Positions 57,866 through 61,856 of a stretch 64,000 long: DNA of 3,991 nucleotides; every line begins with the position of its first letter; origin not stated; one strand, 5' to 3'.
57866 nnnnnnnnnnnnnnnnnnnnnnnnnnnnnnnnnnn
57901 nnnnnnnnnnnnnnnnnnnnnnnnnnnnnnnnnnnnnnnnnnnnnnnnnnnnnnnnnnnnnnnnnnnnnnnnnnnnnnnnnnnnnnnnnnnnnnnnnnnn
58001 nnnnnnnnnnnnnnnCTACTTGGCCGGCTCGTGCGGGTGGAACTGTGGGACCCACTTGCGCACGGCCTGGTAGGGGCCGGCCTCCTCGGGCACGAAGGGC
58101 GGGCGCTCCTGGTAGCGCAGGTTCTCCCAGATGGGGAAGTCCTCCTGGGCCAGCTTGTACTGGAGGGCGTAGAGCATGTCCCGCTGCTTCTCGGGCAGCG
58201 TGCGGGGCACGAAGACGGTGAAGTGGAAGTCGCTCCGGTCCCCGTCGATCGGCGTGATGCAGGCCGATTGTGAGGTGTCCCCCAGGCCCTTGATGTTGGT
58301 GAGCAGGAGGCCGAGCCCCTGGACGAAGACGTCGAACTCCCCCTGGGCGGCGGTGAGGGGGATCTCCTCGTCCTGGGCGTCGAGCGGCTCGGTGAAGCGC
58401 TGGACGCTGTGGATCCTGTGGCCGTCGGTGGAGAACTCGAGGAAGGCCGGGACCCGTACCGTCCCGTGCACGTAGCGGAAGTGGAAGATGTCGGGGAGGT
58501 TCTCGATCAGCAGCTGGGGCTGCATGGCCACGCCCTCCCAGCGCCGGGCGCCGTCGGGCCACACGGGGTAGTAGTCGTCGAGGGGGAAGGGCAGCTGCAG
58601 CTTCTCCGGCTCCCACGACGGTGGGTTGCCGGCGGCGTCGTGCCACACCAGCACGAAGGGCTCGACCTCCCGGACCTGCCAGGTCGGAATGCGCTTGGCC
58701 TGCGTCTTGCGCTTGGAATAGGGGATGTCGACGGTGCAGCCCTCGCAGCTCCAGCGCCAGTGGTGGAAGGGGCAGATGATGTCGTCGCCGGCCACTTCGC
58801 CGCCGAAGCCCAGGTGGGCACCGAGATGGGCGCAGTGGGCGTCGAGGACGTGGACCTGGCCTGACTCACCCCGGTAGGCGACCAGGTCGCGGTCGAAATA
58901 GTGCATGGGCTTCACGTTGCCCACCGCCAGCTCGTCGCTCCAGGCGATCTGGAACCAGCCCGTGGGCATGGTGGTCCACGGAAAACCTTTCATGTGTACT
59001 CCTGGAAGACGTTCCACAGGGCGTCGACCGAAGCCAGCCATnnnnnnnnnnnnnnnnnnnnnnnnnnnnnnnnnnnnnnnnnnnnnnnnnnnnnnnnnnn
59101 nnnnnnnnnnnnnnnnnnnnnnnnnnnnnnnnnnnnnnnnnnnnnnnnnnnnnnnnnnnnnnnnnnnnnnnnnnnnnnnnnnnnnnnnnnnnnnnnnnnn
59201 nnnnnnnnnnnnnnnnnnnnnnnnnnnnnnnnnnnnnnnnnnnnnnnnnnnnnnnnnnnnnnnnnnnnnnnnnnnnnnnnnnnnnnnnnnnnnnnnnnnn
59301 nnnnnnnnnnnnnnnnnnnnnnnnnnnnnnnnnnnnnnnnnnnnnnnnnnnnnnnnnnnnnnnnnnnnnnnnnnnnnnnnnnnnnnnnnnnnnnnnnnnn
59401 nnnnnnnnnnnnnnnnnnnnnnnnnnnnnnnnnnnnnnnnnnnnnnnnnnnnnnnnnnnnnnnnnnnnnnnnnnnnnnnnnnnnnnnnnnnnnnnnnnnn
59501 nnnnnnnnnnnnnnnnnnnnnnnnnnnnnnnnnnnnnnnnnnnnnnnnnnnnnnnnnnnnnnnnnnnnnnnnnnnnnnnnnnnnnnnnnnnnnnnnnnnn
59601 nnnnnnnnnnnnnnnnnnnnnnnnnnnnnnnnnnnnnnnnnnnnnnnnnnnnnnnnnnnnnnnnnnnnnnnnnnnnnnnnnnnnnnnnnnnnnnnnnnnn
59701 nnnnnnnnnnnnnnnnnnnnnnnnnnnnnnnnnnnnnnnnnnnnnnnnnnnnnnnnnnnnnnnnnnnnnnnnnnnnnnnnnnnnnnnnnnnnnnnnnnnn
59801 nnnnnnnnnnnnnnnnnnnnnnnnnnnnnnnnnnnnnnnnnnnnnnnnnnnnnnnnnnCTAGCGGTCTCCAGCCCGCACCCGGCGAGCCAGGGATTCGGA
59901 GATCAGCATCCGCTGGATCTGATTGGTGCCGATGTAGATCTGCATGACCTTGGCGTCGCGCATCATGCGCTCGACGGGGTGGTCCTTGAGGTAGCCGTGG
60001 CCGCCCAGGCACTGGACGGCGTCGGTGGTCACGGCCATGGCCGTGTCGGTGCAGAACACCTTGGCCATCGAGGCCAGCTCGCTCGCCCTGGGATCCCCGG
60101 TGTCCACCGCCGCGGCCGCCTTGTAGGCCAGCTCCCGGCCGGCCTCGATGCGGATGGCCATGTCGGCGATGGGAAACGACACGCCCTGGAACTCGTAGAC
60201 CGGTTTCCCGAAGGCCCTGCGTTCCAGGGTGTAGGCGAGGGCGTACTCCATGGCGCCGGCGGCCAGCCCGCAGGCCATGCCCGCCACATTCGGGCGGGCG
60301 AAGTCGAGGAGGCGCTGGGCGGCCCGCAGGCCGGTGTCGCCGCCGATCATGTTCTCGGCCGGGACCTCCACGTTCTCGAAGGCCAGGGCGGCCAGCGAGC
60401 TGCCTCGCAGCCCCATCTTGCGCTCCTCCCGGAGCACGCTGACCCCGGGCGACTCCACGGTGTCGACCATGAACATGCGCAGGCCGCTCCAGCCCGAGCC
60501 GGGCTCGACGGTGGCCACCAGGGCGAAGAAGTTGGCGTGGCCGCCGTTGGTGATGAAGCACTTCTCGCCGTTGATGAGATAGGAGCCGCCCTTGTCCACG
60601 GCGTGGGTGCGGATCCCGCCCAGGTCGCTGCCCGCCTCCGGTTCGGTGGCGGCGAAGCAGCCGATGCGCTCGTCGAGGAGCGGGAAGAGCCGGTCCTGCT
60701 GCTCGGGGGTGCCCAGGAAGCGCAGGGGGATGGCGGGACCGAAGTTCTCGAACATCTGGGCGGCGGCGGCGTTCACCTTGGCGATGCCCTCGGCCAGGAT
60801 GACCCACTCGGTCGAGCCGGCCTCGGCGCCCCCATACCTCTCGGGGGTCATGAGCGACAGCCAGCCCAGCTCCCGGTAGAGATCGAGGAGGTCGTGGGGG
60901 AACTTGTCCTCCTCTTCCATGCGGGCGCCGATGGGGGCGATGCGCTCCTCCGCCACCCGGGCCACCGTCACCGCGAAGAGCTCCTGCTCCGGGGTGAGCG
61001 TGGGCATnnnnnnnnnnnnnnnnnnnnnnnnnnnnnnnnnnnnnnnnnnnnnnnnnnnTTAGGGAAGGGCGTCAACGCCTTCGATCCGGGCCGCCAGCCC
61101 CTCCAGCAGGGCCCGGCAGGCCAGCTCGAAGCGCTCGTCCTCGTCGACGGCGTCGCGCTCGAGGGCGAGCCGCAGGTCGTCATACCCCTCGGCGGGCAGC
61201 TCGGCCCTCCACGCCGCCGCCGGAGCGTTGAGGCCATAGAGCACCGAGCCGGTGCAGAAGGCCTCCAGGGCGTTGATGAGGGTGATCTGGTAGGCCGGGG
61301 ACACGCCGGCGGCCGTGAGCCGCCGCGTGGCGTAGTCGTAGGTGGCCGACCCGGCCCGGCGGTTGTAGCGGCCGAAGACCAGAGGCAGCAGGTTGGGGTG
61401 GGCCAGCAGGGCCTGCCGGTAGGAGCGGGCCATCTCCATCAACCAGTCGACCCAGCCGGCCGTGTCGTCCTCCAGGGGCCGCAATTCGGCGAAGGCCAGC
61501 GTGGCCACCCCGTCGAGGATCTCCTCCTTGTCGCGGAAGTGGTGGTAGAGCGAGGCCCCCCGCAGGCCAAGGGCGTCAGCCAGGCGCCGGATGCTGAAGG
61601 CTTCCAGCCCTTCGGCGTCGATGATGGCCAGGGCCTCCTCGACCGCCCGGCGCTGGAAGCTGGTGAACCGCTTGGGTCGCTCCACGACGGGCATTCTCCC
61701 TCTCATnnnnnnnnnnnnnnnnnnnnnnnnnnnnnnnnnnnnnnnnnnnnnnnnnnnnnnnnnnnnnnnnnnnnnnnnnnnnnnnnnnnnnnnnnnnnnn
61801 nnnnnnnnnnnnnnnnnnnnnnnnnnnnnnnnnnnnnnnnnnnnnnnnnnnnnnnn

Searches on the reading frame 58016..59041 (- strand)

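Call 78: search_protein_families(library=pfam, proteins=[window:58016-59041:-], max_evalue=0.001)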
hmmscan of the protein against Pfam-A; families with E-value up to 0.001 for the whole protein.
window:58016-59041:- (341 aa): 2 families
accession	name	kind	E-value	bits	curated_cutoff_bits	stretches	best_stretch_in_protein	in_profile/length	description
PF19298.5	KshA_C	-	8e-22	78.8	23.3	1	132-334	1-206/207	3-Ketosteroid 9alpha-hydroxylase C-terminal domain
PF00355.32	Rieske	-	2.9e-15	56.4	20.3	1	29-111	2-83/88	Rieske [2Fe-2S] domain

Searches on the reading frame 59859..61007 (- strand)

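Call 78: search_protein_families(library=pfam, proteins=[window:59859-61007:-], max_evalue=0.001)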
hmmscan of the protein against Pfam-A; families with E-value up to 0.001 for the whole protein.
window:59859-61007:- (382 aa): 5 families
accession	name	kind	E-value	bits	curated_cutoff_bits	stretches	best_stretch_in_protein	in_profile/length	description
PF00441.29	Acyl-CoA_dh_1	-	5.4e-47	160.1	22.4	1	225-373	2-149/150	Acyl-CoA dehydrogenase, C-terminal domain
PF02770.24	Acyl-CoA_dh_M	-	7.9e-23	80.9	33.3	1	117-213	1-97/97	Acyl-CoA dehydrogenase, middle domain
PF08028.16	Acyl-CoA_dh_2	-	5e-21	75.8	22.7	1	242-362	4-133/134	Acyl-CoA dehydrogenase, C-terminal domain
PF02771.21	Acyl-CoA_dh_N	-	2.7e-20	73.3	22.9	1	5-109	1-107/113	Acyl-CoA dehydrogenase, N-terminal domain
PF22924.1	ACOX_C_alpha1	-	8.5e-07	29.4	27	1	309-364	104-159/169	Acyl-CoA oxidase, C-alpha1 domain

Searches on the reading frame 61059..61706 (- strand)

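Call 78: search_protein_families(library=pfam, proteins=[window:61059-61706:-], max_evalue=0.001)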
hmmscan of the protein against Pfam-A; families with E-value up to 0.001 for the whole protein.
window:61059-61706:- (215 aa): 2 families
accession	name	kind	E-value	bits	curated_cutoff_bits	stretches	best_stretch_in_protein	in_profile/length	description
PF02909.22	TetR_C_1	-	3.5e-12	46.8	21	1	80-207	4-145/146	Tetracyclin repressor-like, C-terminal domain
PF00440.29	TetR_N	-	2.4e-10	40.5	24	1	23-65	3-45/47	Bacterial regulatory proteins, tetR family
